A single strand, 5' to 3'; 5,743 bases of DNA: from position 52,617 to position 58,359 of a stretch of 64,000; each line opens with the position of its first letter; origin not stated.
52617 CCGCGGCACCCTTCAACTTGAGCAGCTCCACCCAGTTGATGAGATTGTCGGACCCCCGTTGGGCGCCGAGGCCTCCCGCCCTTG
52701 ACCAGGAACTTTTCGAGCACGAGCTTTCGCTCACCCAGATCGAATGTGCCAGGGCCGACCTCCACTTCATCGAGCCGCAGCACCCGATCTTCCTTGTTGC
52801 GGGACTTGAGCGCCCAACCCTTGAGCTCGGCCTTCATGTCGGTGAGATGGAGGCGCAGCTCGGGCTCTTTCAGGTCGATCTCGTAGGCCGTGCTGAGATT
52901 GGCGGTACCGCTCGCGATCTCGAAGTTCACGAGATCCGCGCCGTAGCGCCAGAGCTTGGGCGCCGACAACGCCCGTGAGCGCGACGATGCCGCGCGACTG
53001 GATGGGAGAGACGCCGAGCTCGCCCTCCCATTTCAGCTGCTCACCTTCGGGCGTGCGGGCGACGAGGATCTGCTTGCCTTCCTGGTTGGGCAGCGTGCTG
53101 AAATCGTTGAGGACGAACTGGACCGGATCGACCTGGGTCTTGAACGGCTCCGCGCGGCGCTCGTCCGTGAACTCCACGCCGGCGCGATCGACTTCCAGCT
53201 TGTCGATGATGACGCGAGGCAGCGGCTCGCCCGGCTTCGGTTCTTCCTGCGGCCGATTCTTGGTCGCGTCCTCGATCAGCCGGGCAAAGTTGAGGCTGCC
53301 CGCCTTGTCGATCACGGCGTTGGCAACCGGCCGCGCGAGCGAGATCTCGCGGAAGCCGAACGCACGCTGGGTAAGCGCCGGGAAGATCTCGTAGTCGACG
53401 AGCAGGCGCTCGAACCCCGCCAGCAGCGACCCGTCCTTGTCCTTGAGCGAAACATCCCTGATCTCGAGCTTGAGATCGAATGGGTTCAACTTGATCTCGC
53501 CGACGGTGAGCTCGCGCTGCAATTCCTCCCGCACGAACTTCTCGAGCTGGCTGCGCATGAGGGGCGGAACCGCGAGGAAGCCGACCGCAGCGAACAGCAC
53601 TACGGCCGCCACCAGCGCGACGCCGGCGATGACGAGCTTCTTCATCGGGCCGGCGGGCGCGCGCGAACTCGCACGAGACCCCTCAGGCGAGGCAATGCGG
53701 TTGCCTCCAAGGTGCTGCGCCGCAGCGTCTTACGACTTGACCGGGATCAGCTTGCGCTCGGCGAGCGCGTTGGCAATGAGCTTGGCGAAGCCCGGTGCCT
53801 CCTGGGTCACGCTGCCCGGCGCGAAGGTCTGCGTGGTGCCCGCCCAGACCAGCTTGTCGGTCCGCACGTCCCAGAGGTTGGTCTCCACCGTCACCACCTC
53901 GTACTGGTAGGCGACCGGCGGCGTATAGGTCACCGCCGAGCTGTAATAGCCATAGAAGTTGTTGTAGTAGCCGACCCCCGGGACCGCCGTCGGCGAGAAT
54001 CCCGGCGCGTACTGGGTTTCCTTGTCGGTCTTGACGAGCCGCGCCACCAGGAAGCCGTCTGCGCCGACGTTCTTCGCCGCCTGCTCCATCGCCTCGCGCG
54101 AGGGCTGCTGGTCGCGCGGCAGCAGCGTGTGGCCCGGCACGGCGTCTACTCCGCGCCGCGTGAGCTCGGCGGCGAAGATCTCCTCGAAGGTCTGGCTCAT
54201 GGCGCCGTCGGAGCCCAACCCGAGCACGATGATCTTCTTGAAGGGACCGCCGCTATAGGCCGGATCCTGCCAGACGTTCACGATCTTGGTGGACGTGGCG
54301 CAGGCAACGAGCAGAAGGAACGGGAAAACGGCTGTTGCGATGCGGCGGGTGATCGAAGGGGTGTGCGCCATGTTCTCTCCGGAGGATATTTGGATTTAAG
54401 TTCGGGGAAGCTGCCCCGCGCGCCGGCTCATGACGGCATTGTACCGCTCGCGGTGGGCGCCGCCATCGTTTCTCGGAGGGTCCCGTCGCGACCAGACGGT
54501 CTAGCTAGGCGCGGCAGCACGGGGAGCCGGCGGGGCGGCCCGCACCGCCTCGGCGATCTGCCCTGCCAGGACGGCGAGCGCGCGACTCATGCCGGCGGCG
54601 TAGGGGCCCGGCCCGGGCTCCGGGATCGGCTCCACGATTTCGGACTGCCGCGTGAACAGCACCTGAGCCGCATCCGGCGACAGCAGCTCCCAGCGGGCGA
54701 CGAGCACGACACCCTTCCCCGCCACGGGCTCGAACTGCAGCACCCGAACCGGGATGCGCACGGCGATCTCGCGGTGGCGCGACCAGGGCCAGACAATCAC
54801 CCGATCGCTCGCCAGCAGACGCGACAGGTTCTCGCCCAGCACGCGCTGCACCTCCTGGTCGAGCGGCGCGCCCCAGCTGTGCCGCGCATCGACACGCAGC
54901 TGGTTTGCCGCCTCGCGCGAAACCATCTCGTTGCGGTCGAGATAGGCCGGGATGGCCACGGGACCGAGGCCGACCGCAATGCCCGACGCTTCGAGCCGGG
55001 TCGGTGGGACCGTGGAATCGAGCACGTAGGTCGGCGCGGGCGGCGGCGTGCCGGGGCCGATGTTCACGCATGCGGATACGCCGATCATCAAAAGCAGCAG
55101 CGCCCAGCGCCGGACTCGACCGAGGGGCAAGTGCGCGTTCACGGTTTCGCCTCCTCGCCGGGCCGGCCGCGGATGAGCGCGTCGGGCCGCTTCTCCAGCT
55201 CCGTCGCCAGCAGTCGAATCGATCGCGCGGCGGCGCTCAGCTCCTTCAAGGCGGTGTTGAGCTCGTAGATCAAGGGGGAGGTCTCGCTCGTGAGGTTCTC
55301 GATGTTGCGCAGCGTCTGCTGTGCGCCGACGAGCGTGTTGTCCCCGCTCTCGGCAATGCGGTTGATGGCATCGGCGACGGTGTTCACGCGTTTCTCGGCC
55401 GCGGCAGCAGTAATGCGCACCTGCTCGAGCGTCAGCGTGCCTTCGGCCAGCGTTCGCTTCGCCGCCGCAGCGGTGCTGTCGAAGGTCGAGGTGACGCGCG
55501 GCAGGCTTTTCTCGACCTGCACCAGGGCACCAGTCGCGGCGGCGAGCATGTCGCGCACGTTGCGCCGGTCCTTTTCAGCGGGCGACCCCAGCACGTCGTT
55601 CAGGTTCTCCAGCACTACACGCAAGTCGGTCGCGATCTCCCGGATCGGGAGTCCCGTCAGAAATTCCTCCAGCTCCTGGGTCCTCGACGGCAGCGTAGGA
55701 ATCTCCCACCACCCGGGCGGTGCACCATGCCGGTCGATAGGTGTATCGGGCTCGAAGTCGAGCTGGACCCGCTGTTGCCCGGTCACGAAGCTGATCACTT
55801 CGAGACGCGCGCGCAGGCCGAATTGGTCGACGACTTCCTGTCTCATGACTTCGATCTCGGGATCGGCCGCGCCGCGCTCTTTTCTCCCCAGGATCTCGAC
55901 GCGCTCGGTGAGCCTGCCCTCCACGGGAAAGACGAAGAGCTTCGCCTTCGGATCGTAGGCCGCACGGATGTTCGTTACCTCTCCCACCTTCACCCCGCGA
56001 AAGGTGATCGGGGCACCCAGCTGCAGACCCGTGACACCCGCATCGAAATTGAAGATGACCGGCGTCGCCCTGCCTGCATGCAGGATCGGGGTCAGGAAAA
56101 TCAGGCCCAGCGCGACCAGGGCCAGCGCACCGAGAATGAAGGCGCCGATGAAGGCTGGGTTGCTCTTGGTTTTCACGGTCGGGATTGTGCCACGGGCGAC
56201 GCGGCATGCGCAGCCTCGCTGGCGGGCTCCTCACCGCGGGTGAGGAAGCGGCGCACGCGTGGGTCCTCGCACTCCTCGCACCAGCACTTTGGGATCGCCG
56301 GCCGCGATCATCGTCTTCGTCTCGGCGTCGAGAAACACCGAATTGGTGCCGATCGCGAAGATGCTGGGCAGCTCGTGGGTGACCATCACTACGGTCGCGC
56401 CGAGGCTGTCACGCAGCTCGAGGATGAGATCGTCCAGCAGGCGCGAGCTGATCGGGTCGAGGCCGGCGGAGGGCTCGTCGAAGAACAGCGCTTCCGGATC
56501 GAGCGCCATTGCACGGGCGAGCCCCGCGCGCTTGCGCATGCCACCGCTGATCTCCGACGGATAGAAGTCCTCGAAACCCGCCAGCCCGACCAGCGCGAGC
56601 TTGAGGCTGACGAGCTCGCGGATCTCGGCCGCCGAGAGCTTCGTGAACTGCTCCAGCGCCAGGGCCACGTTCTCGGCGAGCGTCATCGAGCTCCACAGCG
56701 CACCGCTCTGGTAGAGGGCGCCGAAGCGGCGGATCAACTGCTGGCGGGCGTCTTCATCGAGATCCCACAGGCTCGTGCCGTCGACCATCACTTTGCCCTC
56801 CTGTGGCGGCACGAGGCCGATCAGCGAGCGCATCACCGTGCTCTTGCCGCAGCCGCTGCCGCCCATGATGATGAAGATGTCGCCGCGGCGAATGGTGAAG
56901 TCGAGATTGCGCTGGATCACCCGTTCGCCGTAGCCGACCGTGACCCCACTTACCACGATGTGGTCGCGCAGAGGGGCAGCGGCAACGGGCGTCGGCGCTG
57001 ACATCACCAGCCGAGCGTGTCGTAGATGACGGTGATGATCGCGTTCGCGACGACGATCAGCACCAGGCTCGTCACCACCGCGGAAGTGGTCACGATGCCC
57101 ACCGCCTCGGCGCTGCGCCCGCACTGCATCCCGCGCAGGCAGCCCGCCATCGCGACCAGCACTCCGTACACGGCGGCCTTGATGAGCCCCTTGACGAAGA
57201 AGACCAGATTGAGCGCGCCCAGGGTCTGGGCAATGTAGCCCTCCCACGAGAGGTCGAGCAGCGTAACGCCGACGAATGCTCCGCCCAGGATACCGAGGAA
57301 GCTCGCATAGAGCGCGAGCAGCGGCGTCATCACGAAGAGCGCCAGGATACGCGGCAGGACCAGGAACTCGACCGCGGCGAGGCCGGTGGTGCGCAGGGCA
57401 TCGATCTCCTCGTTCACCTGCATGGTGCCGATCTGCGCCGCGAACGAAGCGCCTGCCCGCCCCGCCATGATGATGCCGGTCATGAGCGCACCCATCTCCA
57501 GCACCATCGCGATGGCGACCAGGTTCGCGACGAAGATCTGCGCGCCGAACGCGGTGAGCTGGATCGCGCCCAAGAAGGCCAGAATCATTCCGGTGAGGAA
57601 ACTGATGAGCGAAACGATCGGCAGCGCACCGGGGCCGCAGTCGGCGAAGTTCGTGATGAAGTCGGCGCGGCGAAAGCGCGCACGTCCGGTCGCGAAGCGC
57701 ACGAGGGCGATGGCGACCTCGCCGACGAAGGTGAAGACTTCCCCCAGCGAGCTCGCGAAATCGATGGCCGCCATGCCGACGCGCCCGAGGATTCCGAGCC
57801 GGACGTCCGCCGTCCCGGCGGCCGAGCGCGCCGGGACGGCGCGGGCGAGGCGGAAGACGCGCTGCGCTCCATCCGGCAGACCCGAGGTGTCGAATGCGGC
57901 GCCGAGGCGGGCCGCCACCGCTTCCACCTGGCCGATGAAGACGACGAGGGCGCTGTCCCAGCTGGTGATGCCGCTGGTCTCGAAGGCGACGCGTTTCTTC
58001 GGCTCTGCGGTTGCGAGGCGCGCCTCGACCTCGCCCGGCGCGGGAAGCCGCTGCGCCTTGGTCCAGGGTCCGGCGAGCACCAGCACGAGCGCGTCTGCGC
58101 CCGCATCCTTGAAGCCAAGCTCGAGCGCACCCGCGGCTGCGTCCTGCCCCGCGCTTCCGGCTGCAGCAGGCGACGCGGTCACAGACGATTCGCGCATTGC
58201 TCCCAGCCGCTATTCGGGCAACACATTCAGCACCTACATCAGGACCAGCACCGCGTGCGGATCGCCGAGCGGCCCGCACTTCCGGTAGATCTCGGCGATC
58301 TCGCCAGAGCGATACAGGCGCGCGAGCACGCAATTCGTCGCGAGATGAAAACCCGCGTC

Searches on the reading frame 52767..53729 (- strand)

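Call 20: search_protein_families(library=pfam, proteins=[window:52767-53729:-], max_evalue=0.001)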
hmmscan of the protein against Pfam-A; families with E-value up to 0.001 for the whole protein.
window:52767-53729:- (320 aa): 3 families
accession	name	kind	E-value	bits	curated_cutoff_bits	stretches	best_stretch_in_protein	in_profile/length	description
PF05359.17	DUF748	-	2.1e-48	165.6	50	1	29-254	14-226/1037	Domain of Unknown Function (DUF748)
PF05170.20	AsmA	-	3.5e-05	23.2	29.8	1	29-194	1-178/607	AsmA family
PF13116.12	YhdP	-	9.2e-05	21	46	1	34-207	13-171/1224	YhdP protein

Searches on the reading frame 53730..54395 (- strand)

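Call 20: search_protein_families(library=pfam, proteins=[window:53730-54395:-], max_evalue=0.001)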
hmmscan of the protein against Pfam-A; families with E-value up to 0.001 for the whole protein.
window:53730-54395:- (221 aa): 1 family
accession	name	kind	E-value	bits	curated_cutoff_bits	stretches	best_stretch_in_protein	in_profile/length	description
PF13590.11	DUF4136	-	1.1e-07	32.9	32.8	1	115-211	60-147/152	Domain of unknown function (DUF4136)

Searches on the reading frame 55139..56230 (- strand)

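Call 20: search_protein_families(library=pfam, proteins=[window:55139-56230:-], max_evalue=0.001)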
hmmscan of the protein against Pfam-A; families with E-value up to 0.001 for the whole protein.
window:55139-56230:- (363 aa): 1 family
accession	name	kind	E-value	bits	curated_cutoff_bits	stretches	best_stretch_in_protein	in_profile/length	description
PF02470.25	MlaD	-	1.7e-06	28.6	25.1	1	66-158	12-79/81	MlaD protein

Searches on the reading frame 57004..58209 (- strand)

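Call 20: search_protein_families(library=pfam, proteins=[window:57004-58209:-], max_evalue=0.001)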
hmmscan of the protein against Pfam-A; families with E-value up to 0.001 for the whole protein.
window:57004-58209:- (401 aa): 2 families
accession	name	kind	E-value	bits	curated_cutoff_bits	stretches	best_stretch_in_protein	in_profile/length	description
PF02405.21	MlaE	-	3.1e-66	223.4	22.5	1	185-395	2-212/212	Permease MlaE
PF13466.11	STAS_2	-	0.00024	21.6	29.2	1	61-123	15-78/80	STAS domain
